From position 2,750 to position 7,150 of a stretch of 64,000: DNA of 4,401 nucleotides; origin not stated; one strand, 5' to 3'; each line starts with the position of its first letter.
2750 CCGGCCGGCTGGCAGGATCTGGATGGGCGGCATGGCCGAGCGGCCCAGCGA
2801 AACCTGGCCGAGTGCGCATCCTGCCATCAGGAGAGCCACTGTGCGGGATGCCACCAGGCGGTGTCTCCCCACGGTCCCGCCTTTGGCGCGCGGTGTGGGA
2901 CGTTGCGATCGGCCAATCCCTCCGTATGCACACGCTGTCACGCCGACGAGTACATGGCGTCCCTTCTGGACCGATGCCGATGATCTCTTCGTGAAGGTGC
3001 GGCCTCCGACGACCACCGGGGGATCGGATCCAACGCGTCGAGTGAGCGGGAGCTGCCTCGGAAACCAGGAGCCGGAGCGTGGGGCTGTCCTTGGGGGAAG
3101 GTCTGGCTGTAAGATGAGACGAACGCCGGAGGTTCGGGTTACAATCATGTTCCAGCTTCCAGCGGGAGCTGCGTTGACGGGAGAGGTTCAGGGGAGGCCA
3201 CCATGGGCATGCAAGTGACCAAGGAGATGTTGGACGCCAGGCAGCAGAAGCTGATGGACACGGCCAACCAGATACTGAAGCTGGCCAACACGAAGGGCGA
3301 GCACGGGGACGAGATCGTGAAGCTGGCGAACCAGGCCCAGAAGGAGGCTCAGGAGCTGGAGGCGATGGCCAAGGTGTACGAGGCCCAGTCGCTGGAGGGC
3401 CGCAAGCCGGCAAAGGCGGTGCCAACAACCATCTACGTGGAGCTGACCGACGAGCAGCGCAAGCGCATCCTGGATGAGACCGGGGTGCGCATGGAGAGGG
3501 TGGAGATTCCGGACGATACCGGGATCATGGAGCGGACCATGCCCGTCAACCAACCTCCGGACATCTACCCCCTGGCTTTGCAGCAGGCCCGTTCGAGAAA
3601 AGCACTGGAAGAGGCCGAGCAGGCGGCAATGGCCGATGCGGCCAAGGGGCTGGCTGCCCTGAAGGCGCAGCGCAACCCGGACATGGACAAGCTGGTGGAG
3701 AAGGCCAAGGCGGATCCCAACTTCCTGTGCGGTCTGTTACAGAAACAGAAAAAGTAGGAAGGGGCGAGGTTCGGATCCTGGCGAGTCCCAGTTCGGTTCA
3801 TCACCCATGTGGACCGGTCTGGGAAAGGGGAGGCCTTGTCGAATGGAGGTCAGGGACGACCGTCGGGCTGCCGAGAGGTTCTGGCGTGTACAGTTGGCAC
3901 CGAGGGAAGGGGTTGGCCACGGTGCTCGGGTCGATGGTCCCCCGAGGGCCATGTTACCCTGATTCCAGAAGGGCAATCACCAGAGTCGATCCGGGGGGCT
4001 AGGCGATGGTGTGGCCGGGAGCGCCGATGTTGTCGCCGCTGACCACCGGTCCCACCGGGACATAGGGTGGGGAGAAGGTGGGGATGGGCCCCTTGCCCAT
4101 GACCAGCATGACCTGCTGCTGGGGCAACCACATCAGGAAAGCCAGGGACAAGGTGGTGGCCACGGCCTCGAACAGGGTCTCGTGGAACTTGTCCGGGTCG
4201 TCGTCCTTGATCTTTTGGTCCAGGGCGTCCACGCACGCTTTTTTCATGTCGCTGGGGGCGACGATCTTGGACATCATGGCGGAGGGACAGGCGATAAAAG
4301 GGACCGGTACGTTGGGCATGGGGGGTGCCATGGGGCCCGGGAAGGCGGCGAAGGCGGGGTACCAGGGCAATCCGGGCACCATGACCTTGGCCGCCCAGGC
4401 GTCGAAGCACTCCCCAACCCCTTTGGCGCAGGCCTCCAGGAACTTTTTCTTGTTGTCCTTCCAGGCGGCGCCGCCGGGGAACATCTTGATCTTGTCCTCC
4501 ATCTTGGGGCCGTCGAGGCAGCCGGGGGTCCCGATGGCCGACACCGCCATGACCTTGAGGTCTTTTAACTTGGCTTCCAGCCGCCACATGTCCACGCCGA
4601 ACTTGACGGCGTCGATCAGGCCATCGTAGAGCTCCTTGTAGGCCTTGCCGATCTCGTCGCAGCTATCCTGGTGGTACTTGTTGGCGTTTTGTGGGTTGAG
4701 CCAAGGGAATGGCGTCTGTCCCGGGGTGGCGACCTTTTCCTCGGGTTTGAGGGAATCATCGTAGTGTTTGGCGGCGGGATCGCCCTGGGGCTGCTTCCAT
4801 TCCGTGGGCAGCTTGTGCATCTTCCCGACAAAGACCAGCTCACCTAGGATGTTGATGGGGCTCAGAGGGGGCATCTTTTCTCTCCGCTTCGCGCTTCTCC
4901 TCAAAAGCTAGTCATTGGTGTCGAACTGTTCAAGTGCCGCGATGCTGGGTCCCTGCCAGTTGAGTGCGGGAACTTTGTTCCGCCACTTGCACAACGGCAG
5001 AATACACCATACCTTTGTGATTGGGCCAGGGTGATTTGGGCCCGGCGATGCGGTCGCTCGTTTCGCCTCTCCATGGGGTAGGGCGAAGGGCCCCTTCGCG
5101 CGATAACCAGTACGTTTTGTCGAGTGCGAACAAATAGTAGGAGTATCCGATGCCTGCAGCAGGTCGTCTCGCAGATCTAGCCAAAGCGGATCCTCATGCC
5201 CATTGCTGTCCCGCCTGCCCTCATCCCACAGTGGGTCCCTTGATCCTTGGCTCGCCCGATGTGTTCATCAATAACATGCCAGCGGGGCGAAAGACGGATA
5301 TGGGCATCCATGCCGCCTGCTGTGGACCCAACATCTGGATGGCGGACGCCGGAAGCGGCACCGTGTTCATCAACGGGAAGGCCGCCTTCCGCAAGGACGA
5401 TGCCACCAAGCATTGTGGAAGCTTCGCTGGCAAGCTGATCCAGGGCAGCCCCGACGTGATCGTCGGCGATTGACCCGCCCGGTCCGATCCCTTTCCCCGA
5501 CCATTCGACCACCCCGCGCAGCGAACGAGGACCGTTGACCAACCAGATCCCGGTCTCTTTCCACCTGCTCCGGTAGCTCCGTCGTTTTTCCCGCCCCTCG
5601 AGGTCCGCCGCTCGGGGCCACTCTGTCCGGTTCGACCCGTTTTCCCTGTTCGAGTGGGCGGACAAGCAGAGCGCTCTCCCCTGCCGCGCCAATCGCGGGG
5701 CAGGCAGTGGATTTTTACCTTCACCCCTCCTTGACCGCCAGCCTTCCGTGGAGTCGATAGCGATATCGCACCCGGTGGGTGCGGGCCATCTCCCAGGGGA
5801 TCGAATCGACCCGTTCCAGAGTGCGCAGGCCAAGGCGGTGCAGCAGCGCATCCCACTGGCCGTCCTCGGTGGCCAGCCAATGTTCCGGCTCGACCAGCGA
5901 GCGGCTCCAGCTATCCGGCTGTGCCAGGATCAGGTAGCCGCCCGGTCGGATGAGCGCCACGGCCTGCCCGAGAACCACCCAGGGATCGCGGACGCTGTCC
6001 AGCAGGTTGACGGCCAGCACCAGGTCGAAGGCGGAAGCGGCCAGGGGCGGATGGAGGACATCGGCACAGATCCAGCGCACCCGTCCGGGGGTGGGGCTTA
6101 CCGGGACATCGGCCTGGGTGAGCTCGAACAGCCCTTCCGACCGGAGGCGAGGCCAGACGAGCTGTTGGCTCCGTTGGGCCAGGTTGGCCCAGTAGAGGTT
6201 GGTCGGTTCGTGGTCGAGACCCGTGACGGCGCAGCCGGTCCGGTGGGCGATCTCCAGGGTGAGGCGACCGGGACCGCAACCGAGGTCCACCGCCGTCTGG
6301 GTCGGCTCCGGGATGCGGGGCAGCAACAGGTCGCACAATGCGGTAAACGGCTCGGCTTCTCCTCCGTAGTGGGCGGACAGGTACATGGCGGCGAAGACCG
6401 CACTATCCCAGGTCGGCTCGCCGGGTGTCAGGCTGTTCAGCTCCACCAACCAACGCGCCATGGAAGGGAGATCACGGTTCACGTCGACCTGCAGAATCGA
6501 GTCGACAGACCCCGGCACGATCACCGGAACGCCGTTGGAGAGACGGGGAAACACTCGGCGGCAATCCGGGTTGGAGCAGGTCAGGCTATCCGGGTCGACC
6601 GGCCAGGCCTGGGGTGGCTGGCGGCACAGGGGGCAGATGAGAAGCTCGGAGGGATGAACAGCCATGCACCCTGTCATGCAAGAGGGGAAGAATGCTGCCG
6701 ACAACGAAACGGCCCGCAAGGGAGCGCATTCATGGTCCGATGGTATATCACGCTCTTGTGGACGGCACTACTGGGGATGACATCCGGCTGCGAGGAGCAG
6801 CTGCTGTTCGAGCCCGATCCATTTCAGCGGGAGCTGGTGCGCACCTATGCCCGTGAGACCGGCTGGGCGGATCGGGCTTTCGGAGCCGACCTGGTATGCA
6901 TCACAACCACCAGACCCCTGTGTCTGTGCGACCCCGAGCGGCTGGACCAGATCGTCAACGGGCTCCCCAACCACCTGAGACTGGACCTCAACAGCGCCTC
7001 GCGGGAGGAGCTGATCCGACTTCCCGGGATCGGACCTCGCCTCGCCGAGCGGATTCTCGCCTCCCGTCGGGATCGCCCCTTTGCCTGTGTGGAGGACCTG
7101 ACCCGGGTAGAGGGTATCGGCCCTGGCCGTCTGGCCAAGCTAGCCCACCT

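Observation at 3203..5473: Orphan PAAR-domain gene with two unknown neighbours in a slightly lower-GC patch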

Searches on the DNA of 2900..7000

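Call 101: search_rna_families(source=window, start=2900, end=7000, threshold=evalue, max_evalue=1)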
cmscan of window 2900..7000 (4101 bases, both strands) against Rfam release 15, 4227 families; matches with E-value up to 1: 0.
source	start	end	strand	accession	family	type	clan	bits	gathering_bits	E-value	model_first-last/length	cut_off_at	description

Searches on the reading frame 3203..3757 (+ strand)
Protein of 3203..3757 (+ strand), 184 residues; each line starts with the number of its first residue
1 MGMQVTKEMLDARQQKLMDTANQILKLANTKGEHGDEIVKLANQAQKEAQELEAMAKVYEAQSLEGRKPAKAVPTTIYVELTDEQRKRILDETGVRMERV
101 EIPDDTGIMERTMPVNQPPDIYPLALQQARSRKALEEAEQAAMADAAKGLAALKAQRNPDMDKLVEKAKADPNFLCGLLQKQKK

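Call 3: search_protein_families(library=pfam, proteins=[window:3203-3757:+], max_evalue=0.1)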
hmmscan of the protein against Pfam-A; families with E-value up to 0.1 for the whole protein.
window:3203-3757:+ (184 aa): 3 families
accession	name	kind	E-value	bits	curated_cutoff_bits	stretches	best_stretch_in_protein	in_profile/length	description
PF00382.24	TFIIB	-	0.017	15.6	23.6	1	39-92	19-70/92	Transcription factor TFIIB repeat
PF02938.19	GAD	-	0.035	14.8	23.4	0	130-158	23-51/95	GAD domain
PF16805.11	Trans_coact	-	0.084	13.2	25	0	30-86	4-58/73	Phage late-transcription coactivator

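Call 4: search_protein_families(library=ncbifam, proteins=[window:3203-3757:+], max_evalue=0.1)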
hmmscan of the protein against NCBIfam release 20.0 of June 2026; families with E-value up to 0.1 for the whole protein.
window:3203-3757:+ (184 aa): 1 family
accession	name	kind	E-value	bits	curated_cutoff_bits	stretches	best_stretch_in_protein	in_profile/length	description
TIGR00089.1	TIGR00089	subfamily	0.072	11.9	251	1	4-86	342-424/429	MiaB/RimO family radical SAM methylthiotransferase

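Call 23: find_homologous_proteins(query=window:3203-3757:+)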
Query window:3203-3757:+ (184 aa): 9 proteins with E <= 0.001 among 322 candidates.
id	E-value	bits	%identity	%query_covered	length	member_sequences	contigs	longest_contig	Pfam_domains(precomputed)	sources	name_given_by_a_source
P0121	6.0e-109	379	100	100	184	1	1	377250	-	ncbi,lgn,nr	ncbi:MAG: hypothetical protein JW797_11140 [Bradymonadales bacterium]|nr:hypothetical protein [Brady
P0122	1.9e-66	241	68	99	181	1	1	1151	-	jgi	-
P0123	3.0e-52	195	57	97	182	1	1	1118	-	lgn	-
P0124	3.3e-52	195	57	99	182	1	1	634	-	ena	-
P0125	1.4e-18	85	37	99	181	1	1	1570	-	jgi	-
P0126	2.2e-17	82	34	94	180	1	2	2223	-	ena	-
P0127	3.1e-17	81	39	91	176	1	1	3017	-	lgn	-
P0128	7.9e-17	80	35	82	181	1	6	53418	-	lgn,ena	-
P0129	1.2e-14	73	37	94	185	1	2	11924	-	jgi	jgi:hypothetical protein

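Call 57: search_protein_families(library=padloc, proteins=[window:3203-3757:+], max_evalue=0.01)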
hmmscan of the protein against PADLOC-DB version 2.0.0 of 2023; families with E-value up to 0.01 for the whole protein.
window:3203-3757:+ (184 aa): 0 families

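Call 61: predict_structure(alignment_id=A3)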
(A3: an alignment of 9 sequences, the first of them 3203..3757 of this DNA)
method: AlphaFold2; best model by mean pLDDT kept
length: 184 residues; sequences in the alignment: 9
mean_pLDDT: 76.0   pTM: 0.40
mean pLDDT of the five models: 76.0, 72.7, 70.9, 69.2, 67.7
residues with pLDDT >= 90: 0; 70-90: 139; 50-70: 40; < 50: 5
segments of 3 or more residues with pLDDT < 50: 182-184
pLDDT, mean of each block of 10 residues (from residue 1): 74 87 86 82 87 85 64 66 85 83 63 64 83 81 77 76 74 62 44
secondary structure, 60 per line:
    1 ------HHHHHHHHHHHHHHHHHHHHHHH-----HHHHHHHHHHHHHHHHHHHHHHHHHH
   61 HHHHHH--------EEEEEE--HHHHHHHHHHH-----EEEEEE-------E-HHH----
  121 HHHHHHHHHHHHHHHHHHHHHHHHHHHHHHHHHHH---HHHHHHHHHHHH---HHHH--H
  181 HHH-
elements in order: H7-29 H35-66 E75-80 H83-93 E99-104 H121-155 H159-170 H174-177 H180-183
